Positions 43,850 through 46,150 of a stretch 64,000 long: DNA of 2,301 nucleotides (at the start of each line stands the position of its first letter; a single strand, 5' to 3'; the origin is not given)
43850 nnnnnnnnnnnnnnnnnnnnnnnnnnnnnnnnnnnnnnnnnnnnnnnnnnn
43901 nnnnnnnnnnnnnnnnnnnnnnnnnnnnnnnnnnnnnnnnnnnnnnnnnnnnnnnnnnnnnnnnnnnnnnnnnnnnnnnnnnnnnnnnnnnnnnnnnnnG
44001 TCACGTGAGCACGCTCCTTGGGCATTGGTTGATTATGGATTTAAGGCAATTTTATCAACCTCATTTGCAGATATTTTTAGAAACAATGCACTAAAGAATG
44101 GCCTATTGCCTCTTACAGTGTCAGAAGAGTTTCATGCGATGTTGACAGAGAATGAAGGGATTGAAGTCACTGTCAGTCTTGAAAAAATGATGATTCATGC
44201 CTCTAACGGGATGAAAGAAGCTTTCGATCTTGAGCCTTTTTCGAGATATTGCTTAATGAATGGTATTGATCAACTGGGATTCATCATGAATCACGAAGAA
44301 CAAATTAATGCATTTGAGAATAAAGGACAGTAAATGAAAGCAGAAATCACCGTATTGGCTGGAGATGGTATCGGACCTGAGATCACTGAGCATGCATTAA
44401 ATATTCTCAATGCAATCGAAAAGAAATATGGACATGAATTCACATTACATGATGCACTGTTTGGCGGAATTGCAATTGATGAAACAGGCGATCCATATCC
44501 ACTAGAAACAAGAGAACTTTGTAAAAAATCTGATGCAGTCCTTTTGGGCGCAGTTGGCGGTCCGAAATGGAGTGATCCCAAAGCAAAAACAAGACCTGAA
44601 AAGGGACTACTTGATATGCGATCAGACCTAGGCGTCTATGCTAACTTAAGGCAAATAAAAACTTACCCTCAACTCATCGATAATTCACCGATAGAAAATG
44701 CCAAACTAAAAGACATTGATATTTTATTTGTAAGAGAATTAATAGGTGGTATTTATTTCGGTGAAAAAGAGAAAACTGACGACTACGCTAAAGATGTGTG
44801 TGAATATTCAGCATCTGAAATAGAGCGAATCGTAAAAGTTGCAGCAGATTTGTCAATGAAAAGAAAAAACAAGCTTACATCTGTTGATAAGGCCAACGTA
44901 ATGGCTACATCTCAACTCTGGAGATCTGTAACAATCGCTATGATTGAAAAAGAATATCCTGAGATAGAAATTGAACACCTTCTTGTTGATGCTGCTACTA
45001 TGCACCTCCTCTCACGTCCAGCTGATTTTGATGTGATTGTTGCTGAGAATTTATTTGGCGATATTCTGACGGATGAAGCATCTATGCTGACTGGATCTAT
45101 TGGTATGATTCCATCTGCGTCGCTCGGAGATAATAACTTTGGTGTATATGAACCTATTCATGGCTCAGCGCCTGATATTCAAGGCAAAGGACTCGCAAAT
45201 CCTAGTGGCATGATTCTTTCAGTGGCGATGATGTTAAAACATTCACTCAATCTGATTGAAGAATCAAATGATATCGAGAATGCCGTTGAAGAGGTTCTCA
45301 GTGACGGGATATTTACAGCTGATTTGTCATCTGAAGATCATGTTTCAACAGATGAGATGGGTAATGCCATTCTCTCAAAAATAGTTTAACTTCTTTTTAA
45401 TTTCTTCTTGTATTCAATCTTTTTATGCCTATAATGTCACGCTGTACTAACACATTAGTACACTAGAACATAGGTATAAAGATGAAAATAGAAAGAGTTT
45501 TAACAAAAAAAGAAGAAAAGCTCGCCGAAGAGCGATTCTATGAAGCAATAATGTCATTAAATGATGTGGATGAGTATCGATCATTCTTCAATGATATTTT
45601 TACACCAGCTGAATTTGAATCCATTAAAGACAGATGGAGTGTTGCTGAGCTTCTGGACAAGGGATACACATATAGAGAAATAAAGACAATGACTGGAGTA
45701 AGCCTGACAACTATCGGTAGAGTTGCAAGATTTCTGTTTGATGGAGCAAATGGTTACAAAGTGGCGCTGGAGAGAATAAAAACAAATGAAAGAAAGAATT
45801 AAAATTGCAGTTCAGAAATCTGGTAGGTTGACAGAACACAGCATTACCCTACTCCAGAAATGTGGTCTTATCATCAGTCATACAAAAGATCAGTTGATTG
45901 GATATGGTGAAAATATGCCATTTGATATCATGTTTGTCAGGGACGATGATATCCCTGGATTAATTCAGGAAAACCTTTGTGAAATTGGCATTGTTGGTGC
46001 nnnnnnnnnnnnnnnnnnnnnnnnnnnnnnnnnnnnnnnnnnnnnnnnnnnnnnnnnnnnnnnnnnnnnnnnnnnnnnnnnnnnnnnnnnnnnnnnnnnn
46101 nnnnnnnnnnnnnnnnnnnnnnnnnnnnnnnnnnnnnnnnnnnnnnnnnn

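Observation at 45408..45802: TrpR/YerC-like regulator as the first, overlapping gene of the his operon, with a perfect palindrome at its promoter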

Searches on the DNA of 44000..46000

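Call 26: search_rna_families(source=window, start=44000, end=46000, threshold=evalue, max_evalue=10)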
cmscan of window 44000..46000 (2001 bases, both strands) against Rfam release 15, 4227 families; matches with E-value up to 10: 8.
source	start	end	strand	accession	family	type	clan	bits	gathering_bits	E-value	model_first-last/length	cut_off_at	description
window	45217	45294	+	RF00580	SNORD91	Gene; snRNA; snoRNA; CD-box;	-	18.7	51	6.2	1-95/95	no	Small nucleolar RNA SNORD91 family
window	45016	45096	+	RF01191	SNORD121A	Gene; snRNA; snoRNA; CD-box;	-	18.3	44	5.4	1-82/82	no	Small nucleolar RNA SNORD121A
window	45219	45289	+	RF00313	snoZ173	Gene; snRNA; snoRNA; CD-box;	-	17.3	70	8.4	1-107/107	no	Small nucleolar RNA Z173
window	45297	45358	+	RF01157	sn1185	Gene; snRNA; snoRNA; CD-box;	-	16.6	60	5.9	1-66/66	no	Small nucleolar RNA sn1185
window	44936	44991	+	RF01308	sR58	Gene; snRNA; snoRNA; CD-box;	-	14.1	55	8.9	1-55/55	no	Small nucleolar RNA sR58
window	44024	44080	+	RF02189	ST7-OT4_3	Gene; lncRNA;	-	13.9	50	2.5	244-302/302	no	ST7 overlapping transcript 4 conserved region 3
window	44533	44707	-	RF02041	HOTTIP_2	Gene; lncRNA;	-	12.9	80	0.15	1-374/374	no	HOXA transcript at the distal tip, conserved region 2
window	44816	45009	+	RF02111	IS009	Gene;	-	11.9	117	7.9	1-199/199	no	IS009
